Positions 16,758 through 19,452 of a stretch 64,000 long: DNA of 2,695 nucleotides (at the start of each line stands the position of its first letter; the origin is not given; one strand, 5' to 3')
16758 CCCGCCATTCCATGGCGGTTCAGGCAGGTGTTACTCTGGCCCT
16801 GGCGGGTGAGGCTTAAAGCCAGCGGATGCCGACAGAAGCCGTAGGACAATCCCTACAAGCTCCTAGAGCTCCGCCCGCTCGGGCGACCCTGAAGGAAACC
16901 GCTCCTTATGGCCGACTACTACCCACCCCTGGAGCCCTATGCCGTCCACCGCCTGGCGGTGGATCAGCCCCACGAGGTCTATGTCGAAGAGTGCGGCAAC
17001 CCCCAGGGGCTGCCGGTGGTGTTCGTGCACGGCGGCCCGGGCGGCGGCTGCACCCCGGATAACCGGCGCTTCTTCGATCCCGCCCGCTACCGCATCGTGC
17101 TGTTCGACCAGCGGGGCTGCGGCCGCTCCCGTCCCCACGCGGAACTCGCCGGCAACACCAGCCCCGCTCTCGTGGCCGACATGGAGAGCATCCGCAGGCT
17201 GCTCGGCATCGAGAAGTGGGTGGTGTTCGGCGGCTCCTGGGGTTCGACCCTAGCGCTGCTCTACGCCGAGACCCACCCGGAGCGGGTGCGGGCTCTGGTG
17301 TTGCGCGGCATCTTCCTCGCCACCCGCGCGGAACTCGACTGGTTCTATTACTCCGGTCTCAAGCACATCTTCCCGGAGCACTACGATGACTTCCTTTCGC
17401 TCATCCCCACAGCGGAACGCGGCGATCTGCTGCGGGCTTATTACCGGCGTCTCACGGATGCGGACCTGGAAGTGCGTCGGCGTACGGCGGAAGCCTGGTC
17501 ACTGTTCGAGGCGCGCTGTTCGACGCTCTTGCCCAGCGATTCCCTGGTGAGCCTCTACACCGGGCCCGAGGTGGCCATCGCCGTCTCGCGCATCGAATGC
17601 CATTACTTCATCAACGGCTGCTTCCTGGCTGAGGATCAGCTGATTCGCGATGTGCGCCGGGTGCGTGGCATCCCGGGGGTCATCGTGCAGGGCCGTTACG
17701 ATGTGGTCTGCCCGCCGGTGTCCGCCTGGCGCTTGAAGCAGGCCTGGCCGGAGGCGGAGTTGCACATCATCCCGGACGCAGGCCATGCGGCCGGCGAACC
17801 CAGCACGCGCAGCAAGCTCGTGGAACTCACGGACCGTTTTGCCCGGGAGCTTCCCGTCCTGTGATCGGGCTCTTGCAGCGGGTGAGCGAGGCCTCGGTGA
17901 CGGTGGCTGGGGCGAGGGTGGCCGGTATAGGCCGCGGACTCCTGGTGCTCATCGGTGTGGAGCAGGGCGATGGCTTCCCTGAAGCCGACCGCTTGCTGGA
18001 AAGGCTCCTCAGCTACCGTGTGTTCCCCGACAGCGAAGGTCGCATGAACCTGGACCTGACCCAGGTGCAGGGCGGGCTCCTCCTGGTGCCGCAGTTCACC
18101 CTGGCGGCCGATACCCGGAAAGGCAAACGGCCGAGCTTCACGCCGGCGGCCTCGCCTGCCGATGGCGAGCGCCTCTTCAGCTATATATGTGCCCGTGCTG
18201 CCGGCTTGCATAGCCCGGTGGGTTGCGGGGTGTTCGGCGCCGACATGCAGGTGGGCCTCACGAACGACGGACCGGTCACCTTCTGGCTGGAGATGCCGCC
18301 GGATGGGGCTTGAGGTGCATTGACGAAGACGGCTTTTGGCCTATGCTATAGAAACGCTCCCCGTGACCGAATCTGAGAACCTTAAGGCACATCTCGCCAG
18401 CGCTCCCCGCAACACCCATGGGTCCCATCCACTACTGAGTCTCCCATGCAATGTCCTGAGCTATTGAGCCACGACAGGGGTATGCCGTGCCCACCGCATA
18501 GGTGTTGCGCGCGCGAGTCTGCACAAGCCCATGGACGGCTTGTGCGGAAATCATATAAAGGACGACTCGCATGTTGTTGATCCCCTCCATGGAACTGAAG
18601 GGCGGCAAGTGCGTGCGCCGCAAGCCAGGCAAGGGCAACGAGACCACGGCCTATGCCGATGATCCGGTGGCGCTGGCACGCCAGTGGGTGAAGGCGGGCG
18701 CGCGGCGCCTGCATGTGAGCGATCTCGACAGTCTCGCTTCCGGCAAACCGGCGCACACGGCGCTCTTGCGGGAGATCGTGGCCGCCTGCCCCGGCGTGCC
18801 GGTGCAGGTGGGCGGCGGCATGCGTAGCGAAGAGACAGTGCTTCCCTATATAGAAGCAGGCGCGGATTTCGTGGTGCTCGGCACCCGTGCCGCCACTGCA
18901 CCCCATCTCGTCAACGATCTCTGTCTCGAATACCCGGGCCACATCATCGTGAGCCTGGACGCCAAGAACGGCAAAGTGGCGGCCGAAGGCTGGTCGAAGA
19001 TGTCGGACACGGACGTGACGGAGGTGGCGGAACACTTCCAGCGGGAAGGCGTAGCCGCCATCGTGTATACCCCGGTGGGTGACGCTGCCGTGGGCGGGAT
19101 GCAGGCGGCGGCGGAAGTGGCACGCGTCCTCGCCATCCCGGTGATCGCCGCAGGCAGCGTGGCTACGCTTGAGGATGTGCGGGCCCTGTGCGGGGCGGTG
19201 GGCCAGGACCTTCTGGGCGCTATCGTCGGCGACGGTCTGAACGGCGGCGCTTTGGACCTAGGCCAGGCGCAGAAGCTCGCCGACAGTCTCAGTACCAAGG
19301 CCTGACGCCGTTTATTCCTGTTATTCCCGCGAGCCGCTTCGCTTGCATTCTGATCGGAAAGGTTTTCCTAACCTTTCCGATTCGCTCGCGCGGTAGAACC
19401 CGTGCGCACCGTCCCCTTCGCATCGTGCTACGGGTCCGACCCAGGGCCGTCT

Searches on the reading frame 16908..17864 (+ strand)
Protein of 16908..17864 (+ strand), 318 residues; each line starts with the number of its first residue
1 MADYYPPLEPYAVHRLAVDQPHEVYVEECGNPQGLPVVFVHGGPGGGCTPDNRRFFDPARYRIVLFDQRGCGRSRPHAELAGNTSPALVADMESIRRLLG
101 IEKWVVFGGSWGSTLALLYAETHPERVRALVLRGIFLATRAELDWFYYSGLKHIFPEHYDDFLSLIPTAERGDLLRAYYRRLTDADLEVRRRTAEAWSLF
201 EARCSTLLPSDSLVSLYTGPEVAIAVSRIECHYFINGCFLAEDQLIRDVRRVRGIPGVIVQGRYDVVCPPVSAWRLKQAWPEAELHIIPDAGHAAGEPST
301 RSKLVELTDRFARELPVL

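Call 8: find_encoding_contigs(protein=window:16908-17864:+, flank=6000, max_places=10)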
Protein window:16908-17864:+ (318 aa): 2 contigs read that carry it; 2 places shown.
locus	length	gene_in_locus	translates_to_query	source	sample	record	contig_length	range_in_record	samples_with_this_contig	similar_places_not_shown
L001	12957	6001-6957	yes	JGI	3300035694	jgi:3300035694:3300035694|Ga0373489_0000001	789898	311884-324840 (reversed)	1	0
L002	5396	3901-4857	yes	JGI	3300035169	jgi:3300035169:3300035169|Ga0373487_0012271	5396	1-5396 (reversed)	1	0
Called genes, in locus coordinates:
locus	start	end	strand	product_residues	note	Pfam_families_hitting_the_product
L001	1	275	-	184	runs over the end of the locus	PF02557:VanY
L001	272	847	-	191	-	PF01161:PBP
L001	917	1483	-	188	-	PF01292:Ni_hydr_CYTB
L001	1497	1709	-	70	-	-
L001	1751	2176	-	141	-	PF13474:SnoaL_3, PF14534:DUF4440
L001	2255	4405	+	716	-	PF00580:UvrD-helicase, PF13245:AAA_19, PF13361:UvrD_C, PF13538:UvrD_C_2 (weak), PF21196:PcrA_UvrD_tudor (weak)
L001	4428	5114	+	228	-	PF18306:LDcluster4, PF03641:Lysine_decarbox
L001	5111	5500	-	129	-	-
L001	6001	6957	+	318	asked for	PF00561:Abhydrolase_1, PF12146:Hydrolase_4 (weak), PF12697:Abhydrolase_6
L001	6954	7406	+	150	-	PF02580:Tyr_Deacylase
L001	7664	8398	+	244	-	PF00977:His_biosynth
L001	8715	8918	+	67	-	PF02416:TatA_B_E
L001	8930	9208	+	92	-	PF02416:TatA_B_E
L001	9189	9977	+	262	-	PF00902:TatC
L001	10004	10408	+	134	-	PF00583:Acetyltransf_1, PF13673:Acetyltransf_10, PF08445:FR47 (faint), PF13508:Acetyltransf_7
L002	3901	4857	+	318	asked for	PF00561:Abhydrolase_1, PF12146:Hydrolase_4 (weak), PF12697:Abhydrolase_6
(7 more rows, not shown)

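Call 9: find_related_loci(query=window:16908-17861:+, collection=genome_contigs, flank=4000)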
Query window:16908-17861:+ (318 aa) in genome_contigs; peptide patterns used: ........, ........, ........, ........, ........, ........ (x = any residue, [..] = any of these).
600 stretches matched a pattern (row limit reached: there are more); 582 encode a relative of the query (tblastn E <= 1e-3); the best 80 are kept; 80 distinct loci.
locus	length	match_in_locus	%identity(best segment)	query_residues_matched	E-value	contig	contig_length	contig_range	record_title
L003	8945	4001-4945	75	1-315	5e-168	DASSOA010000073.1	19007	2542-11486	MAG TPA_asm: Gammaproteobacteria bacterium isolate SMAG_U1240 k141_317653, whole genome shotgun sequence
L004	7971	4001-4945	79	1-315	4e-167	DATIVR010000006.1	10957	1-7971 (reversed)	MAG TPA_asm: Gammaproteobacteria bacterium isolate SMAG_U16012 k141_989316, whole genome shotgun sequence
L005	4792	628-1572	77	1-315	3e-169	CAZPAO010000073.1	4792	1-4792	MAG TPA_asm: uncultured Gammaproteobacteria bacterium isolate binchicken_co50_240 genome assembly, contig: NODE_26995_le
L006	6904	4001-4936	74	1-312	3e-162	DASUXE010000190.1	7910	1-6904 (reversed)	MAG TPA_asm: Gammaproteobacteria bacterium isolate SMAG_U1861 k141_1841527, whole genome shotgun sequence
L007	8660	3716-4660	77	1-315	4e-160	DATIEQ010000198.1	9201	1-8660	MAG TPA_asm: Gammaproteobacteria bacterium isolate SMAG_U16373 k141_1793094, whole genome shotgun sequence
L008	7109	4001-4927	76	1-309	4e-155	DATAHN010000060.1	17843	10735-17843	MAG TPA_asm: Gammaproteobacteria bacterium isolate SMAG_U6856 k141_5391943, whole genome shotgun sequence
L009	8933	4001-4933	71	5-315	9e-155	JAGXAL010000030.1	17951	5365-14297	MAG: Natronospirales bacterium isolate REEB76 contig-150_3856, whole genome shotgun sequence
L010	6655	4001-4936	71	1-312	1e-154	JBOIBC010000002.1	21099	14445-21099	MAG: Gammaproteobacteria bacterium isolate SE1508_metabat2.bin.7_sub NODE_408_length_21099_cov_1.136563, whole genome sh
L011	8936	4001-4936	69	1-312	3e-153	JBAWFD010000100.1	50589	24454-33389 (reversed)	MAG: Gammaproteobacteria bacterium isolate MFD05722_ilm_asm_bin28 k127_21393, whole genome shotgun sequence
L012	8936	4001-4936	71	1-312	5e-152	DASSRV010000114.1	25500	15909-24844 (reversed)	MAG TPA_asm: Gammaproteobacteria bacterium isolate SMAG_U498 k141_111813, whole genome shotgun sequence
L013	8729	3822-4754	70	5-315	3e-151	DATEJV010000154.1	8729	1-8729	MAG TPA_asm: Gammaproteobacteria bacterium isolate SMAG_U8873 k141_1234112, whole genome shotgun sequence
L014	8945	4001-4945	85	1-315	0e+0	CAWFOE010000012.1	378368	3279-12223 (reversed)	MAG: uncultured proteobacterium isolate MFD06092.bin.2.155 genome assembly, contig: contig_68659, whole genome shotgun s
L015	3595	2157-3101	60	1-315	2e-135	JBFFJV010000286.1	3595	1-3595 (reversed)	MAG: Thiohalomonadaceae bacterium isolate Mix_mud17.2022.03.51 k141_2864541_length_3595_cov_11.0000, whole genome shotgu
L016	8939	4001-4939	62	1-312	2e-129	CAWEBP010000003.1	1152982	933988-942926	MAG: uncultured Gammaproteobacteria bacterium isolate MFD01275.bin.2.62 genome assembly, contig: contig_6846, whole geno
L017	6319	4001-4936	61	1-312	8e-128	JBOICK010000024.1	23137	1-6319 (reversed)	MAG: Stenotrophobium sp. isolate TC-S_metawrap_bin.142 k127_289892, whole genome shotgun sequence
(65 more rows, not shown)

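Call 66: search_protein_families(library=pfam, proteins=[window:16908-17861:+], max_evalue=0.001)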
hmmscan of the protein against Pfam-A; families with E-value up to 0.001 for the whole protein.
window:16908-17861:+ (318 aa): 4 families
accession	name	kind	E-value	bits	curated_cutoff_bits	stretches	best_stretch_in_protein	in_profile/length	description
PF00561.26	Abhydrolase_1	-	4.4e-32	112.1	25.8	1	36-295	2-240/245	alpha/beta hydrolase fold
PF12697.13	Abhydrolase_6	-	1.2e-13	52.7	26.3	1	37-294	1-205/217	Alpha/beta hydrolase family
PF12146.15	Hydrolase_4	-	1e-10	41.8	27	1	59-142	30-116/239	Serine aminopeptidase, S33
PF00326.27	Peptidase_S9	-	0.00074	19.5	22.6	0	260-313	150-207/213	Prolyl oligopeptidase family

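Call 67: search_protein_families(library=ncbifam, proteins=[window:16908-17861:+], max_evalue=0.001)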
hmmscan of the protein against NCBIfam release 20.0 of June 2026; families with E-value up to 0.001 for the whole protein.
window:16908-17861:+ (318 aa): 23 families
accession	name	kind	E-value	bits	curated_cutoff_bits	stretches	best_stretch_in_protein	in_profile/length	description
TIGR01249.1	pro_imino_pep_1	equivalog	6.4e-118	393.4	259.75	1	9-311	2-306/307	prolyl aminopeptidase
TIGR01250.1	pro_imino_pep_2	subfamily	7.9e-18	65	167.65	1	21-134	12-128/288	proline iminopeptidase-family hydrolase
NF045948.1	ProImpepThrmp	equivalog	1.3e-12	47.7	500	1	34-132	25-125/291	proline iminopeptidase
NF045632.1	hydroxlase_HsaD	equivalog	1.4e-12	47.2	400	1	16-134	16-136/290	4,5:9,10-diseco-3-hydroxy-5,9,17-trioxoandrosta-1(10),2-diene-4-oate hydrolase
NF045945.1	ProImpepLactob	equivalog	1.7e-12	47.5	400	1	32-133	25-129/293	proline iminopeptidase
TIGR02427.1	protocat_pcaD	equivalog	4e-12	46.1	255.85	1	59-132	38-109/251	3-oxoadipate enol-lactonase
NF051488.1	bifunc_PcaDC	exception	8.5e-12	44.9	390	1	60-132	38-108/375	bifunctional 3-oxoadipate enol-lactonase/4-carboxymuconolactone decarboxylase PcaDC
TIGR03611.1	RutD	equivalog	6.4e-11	42.1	238.5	1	59-132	38-110/258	pyrimidine utilization protein D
TIGR03056.1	bchO_mg_che_rel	equivalog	9.5e-08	31.4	172.55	1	20-131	14-124/278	alpha/beta fold hydrolase BchO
NF011457.0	PRK14875.1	equivalog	6.1e-07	28.7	307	1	22-132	120-228/372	acetoin dehydrogenase dihydrolipoyllysine-residue acetyltransferase subunit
TIGR03695.1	menH_SHCHC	equivalog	6.2e-07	29.1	208.55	1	37-134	5-103/252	2-succinyl-6-hydroxy-2,4-cyclohexadiene-1-carboxylate synthase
TIGR03343.1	biphenyl_bphD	equivalog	1.1e-06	28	462.15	1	25-155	23-154/282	2-hydroxy-6-oxo-6-phenylhexa-2,4-dienoate hydrolase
TIGR01738.1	bioH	equivalog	1.9e-06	27.7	206.95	0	254-294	188-228/245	pimeloyl-ACP methyl ester esterase BioH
NF051487.1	bifunc_PcaCD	exception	2.9e-06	26.6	430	0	60-132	198-268/413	bifunctional 4-carboxymuconolactone decarboxylase/3-oxoadipate enol-lactonase PcaCD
NF002873.0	PRK03204.1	equivalog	8.5e-06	25.3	466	1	24-138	27-137/286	haloalkane dehalogenase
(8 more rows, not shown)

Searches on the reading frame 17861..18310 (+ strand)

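Call 66: search_protein_families(library=pfam, proteins=[window:17861-18310:+], max_evalue=0.001)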
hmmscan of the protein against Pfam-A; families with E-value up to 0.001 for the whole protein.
window:17861-18310:+ (150 aa): 1 family
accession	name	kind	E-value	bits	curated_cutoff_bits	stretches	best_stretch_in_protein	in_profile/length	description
PF02580.21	Tyr_Deacylase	-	3.3e-48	164.1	25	1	4-144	3-144/144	D-Tyr-tRNA(Tyr) deacylase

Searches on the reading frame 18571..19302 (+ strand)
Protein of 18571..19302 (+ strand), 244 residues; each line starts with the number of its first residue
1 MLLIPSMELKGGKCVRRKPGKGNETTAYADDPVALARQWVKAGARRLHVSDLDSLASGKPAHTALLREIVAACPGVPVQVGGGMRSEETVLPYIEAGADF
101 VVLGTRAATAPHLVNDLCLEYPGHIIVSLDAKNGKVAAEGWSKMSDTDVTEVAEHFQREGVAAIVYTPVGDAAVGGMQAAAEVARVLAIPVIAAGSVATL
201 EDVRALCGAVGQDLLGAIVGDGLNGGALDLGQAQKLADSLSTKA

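Call 66: search_protein_families(library=pfam, proteins=[window:18571-19302:+], max_evalue=0.001)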
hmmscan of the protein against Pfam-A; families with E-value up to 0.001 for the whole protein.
window:18571-19302:+ (244 aa): 2 families
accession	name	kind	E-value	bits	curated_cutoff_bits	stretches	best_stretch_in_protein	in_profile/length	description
PF00977.27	His_biosynth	-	1.1e-51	175.9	23.6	1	3-222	2-221/228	Histidine biosynthesis protein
PF01884.23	PcrB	-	0.00055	19.9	23.9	1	56-105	161-209/226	PcrB family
